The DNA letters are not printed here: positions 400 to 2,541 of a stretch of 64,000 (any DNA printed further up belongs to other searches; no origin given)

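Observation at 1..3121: Orphan SagB-type dehydrogenase in an operon with an AMMECR1-toroid fusion protein, and a third overlapping gene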

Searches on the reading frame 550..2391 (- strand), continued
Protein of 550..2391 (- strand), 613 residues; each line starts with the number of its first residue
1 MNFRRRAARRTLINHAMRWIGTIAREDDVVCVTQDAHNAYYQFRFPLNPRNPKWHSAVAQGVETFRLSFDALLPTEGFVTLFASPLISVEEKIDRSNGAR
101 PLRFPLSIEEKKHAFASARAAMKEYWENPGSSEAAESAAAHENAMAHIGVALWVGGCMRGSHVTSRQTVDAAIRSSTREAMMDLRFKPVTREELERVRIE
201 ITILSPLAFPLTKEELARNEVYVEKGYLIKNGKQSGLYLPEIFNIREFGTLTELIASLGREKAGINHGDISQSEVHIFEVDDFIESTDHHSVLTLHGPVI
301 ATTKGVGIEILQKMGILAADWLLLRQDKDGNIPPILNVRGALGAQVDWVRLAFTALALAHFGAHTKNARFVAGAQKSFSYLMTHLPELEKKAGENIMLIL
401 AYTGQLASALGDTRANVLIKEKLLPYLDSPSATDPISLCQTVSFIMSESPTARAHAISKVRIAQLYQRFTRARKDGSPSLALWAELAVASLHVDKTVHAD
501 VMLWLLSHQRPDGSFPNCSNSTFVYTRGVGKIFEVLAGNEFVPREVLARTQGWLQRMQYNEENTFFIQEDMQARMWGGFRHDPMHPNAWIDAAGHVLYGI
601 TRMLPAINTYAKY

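Call 22: find_related_loci(query=A1, collection=genome_contigs, flank=8000)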
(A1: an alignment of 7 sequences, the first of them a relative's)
Query A1 (613 aa) in genome_contigs; peptide patterns used: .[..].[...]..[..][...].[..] (x = any residue, [..] = any of these).
18 stretches matched a pattern; 13 encode a relative of the query (tblastn E <= 1e-3); 13 distinct loci.
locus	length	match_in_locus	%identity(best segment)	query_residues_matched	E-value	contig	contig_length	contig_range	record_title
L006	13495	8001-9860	37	10-603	2e-115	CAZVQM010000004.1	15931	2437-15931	MAG TPA_asm: uncultured Candidatus Saccharibacteria bacterium isolate SRP050083_co1_421 genome assembly, contig: NODE_15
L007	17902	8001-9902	32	7-606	4e-94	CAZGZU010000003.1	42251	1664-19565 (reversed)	MAG TPA_asm: uncultured Candidatus Saccharibacteria bacterium isolate binchicken_co178_102 genome assembly, contig: NODE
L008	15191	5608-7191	36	90-603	8e-81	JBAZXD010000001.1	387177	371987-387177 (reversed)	MAG: Candidatus Paceibacterota bacterium isolate SO_2017_GW1_48 NODE_180_length_387177_cov_1.739612_OW334_2017, whole ge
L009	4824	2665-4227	32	106-608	4e-71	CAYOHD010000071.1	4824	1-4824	MAG TPA_asm: uncultured Bdellovibrionales bacterium isolate SRP257259_co1_152 genome assembly, contig: NODE_32193_length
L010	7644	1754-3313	31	101-609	1e-67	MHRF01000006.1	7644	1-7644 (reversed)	MAG: Candidatus Taylorbacteria bacterium RIFCSPHIGHO2_01_FULL_46_22b rifcsphigho2_01_scaffold_27586, whole genome shotgu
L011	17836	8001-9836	31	2-600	4e-66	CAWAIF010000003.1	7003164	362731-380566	MAG: uncultured delta proteobacterium isolate MFD02416.bin.1.98 genome assembly, contig: contig_8404, whole genome shotg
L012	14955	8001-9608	30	75-604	8e-63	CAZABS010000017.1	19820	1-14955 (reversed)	MAG TPA_asm: uncultured Bdellovibrionales bacterium isolate SRP286056_co1_739 genome assembly, contig: NODE_3245_length_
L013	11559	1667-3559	30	2-595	4e-62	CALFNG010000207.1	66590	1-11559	MAG TPA_asm: uncultured Myxococcales bacterium isolate ERR1035438_bin.42_CONCOCT_v1.1_MAG genome assembly, contig: ERZ17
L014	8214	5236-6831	29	87-609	1e-59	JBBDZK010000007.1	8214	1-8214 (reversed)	MAG: Parcubacteria group bacterium isolate LejiaD_47_23 Lejia_D_12634_length_8214_cov_13, whole genome shotgun sequence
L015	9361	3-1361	34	153-603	8e-58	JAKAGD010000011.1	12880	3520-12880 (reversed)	MAG: bacterium isolate WY2.bin144 NODE_7412_length_12880_cov_1.362738, whole genome shotgun sequence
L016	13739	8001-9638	33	81-609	2e-78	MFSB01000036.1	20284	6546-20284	MAG: Candidatus Moranbacteria bacterium RIFCSPLOWO2_12_FULL_48_12 rifcsplowo2_12_scaffold_5340, whole genome shotgun seq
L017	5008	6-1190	35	210-603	3e-55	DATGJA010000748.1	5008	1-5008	MAG TPA_asm: Polyangiaceae bacterium isolate SMAG_U9821 k141_1486590, whole genome shotgun sequence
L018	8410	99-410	49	501-604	5e-27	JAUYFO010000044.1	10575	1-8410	MAG: Candidatus Moraniibacteriota bacterium isolate C21_metabat.bin.18 C21_k141_194090, whole genome shotgun sequence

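Call 27: predict_structure(alignment_id=A1)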
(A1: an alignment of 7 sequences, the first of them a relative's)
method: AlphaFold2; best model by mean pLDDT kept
length: 613 residues; sequences in the alignment: 7
mean_pLDDT: 74.6   pTM: 0.62
mean pLDDT of the five models: 74.6, 71.4, 69.9, 67.8, 66.6
residues with pLDDT >= 90: 121; 70-90: 300; 50-70: 117; < 50: 75
segments of 3 or more residues with pLDDT < 50: 132-143, 241-246, 296-305, 335-344, 558-586, 608-613
pLDDT, mean of each block of 10 residues (from residue 1): 73 88 82 84 70 63 83 69 85 72 78 90 81 39 61 63 72 86 70 82 83 83 77 70 51 78 72 84 73 52 49 73 75 50 62 91 90 94 86 81 94 92 87 85 84 89 93 83 90 91 91 75 69 86 82 60 35 28 46 80 60 29
secondary structure, 60 per line:
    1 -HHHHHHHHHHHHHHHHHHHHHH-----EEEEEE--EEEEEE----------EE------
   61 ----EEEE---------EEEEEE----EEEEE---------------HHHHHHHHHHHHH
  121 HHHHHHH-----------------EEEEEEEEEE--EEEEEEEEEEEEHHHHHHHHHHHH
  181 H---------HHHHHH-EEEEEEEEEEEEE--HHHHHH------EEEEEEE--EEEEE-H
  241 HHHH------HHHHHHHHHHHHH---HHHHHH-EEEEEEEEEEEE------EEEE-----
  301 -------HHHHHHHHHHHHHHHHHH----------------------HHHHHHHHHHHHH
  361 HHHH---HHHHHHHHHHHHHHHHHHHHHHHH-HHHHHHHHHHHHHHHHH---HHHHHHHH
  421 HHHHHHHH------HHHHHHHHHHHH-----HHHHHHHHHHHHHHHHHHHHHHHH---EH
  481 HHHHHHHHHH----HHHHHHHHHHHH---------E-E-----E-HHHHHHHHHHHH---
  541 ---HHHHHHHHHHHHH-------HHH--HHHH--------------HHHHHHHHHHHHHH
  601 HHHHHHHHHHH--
elements in order: H2-23 E29-34 E37-42 E65-68 E78-83 E88-92 H108-127 E145-154 E157-168 H169-181 H191-196 E198-210 H213-218 E225-231 E234-238 H240-244 H251-263 H267-272 E274-285 E292-295 H308-325 H348-364 H368-391 H393-409 H413-428 H435-446 H452-475 H480-490 H495-506 H526-537 H544-556 H569-572 H587-611

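Call 31: fold_search(model_id=the predicted structure, library=pdb)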
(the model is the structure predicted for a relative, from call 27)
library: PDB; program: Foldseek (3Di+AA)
matches with E <= 10: 884; with E <= 0.001: 15
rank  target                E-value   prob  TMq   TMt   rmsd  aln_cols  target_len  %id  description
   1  1zq7_A                1.5e-08  1.00  0.27  0.76   3.4       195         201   23  X-Ray Crystal Structure of Protein Q8PZK8 from Methanosarcina mazei. Northeast Structural Genomics Consortium Target M (released 2005-05-31)
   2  1zq7_B                4.5e-08  1.00  0.27  0.74   3.6       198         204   22  X-Ray Crystal Structure of Protein Q8PZK8 from Methanosarcina mazei. Northeast Structural Genomics Consortium Target M (released 2005-05-31)
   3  1vaj                  5.8e-08  1.00  0.28  0.75   3.5       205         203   21  Crystal Structure of Uncharacterized Protein PH0010 From Pyrococcus horikoshii (released 2005-01-25)
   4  1wsc_A                1.7e-07  1.00  0.24  0.57   5.5       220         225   17  Crystal structure of ST0229, function unknown protein from Sulfolobus tokodaii (released 2005-11-08)
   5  1wsc_B                8.9e-07  1.00  0.25  0.64   5.0       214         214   18  Crystal structure of ST0229, function unknown protein from Sulfolobus tokodaii (released 2005-11-08)
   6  6sbc                  2.5e-05  1.00  0.30  0.49  12.4       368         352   14  Structure of type II terpene cyclase MstE from Scytonema in complex with farnesyl dihydroxybenzoate (released 2020-07-15)
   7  6sbe                  2.8e-05  1.00  0.31  0.50  12.7       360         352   15  Structure of type II terpene cyclase MstE_D109N from Scytonema in complex with geranylgeranyl dihydroxybenzoate (substra (released 2020-07-15)
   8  6sbf                  4.0e-05  1.00  0.30  0.49  11.8       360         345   16  Structure of type II terpene cyclase MstE_Y157F from Scytonema (apo) (released 2020-07-15)
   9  6sbg                  5.7e-05  1.00  0.32  0.52  10.1       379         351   14  Structure of type II terpene cyclase MstE_R337A from Scytonema in complex with geranylgeranyl dihydroxybenzoate (substra (released 2020-07-15)
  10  8paj_B                5.7e-05  1.00  0.30  0.49   8.6       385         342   15  Crystal Structure of a Squalene-Hopene cyclase from Archangium gephyra (released 2024-06-26)
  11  6sbb_B                8.4e-05  1.00  0.31  0.52  11.7       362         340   16  Structure of type II terpene cyclase MstE from Scytonema (apo) (released 2020-07-15)
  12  6sbb_A                9.5e-05  1.00  0.32  0.53   8.8       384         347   14  Structure of type II terpene cyclase MstE from Scytonema (apo) (released 2020-07-15)
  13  8pak_B                1.2e-04  1.00  0.34  0.57   8.8       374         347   15  Crystal Structure of a Squalene-Hopene Cyclase from Cystobacter fuscus (released 2024-06-26)
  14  8paj_A                1.5e-04  1.00  0.31  0.51   8.3       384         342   15  Crystal Structure of a Squalene-Hopene cyclase from Archangium gephyra (released 2024-06-26)
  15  4ce7_C                8.3e-04  1.00  0.29  0.46   8.0       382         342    8  Crystal structure of a novel unsaturated beta-glucuronyl hydrolase enzyme, belonging to family GH105, involved in ulva (released 2014-01-22)
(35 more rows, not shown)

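Call 38: search_protein_families(library=pfam, alignment_id=A1, max_evalue=5)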
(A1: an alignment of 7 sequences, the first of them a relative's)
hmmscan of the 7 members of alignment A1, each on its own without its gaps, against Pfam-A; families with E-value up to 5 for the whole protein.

A. member 1, P0001 (613 aa): 2 families
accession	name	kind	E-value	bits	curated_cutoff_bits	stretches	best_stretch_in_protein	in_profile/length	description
PF01871.22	AMMECR1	-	1.4e-14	54.4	25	1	154-280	44-165/168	AMMECR1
PF07678.20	TED_complement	-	0.033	13.7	22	1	491-519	109-137/312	A-macroglobulin TED domain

B. families by the number of members that match (of 7 scanned): 5 families
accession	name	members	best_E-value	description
PF01871.22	AMMECR1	7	4.9e-16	AMMECR1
PF13243.12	SQHop_cyclase_C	4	0.00038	Squalene-hopene cyclase C-terminal domain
PF07678.20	TED_complement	4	0.011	A-macroglobulin TED domain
PF13756.12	Stimulus_sens_1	1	0.015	Stimulus-sensing domain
PF10465.15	Inhibitor_I24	1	0.19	PinA peptidase inhibitor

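Call 45: find_related_loci(query=A1, collection=metagenome_contigs, flank=10000)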
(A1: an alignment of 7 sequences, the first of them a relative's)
Query A1 (613 aa) in metagenome_contigs; peptide patterns used: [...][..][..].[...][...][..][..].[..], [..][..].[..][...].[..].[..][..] (x = any residue, [..] = any of these).
202 stretches matched a pattern; 28 encode a relative of the query (tblastn E <= 1e-3); 28 distinct loci.
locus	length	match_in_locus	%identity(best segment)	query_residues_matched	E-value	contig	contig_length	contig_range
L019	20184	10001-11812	38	10-604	2e-115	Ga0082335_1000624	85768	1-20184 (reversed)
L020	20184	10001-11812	38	10-604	2e-115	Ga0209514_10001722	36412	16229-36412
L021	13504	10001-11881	36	1-604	7e-115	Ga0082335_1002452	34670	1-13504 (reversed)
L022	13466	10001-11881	36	1-604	1e-114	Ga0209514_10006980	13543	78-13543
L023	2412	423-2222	37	8-604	2e-116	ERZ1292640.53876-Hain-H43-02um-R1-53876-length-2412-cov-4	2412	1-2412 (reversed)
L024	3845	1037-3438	38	7-610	2e-111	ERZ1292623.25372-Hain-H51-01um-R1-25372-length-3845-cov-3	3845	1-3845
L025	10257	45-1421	42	148-604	2e-102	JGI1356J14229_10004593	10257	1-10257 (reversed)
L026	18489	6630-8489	37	10-603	3e-115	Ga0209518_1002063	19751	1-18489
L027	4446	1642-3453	34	13-604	4e-99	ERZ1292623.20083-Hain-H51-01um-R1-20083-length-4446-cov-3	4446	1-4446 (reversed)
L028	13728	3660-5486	35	6-604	1e-98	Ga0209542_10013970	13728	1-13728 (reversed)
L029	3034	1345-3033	36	5-560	2e-99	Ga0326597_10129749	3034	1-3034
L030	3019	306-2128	41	10-604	1e-105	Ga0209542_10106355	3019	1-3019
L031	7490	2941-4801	40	10-603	2e-93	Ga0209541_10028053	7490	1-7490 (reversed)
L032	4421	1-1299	41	186-604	1e-93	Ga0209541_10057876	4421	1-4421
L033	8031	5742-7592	32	3-604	2e-92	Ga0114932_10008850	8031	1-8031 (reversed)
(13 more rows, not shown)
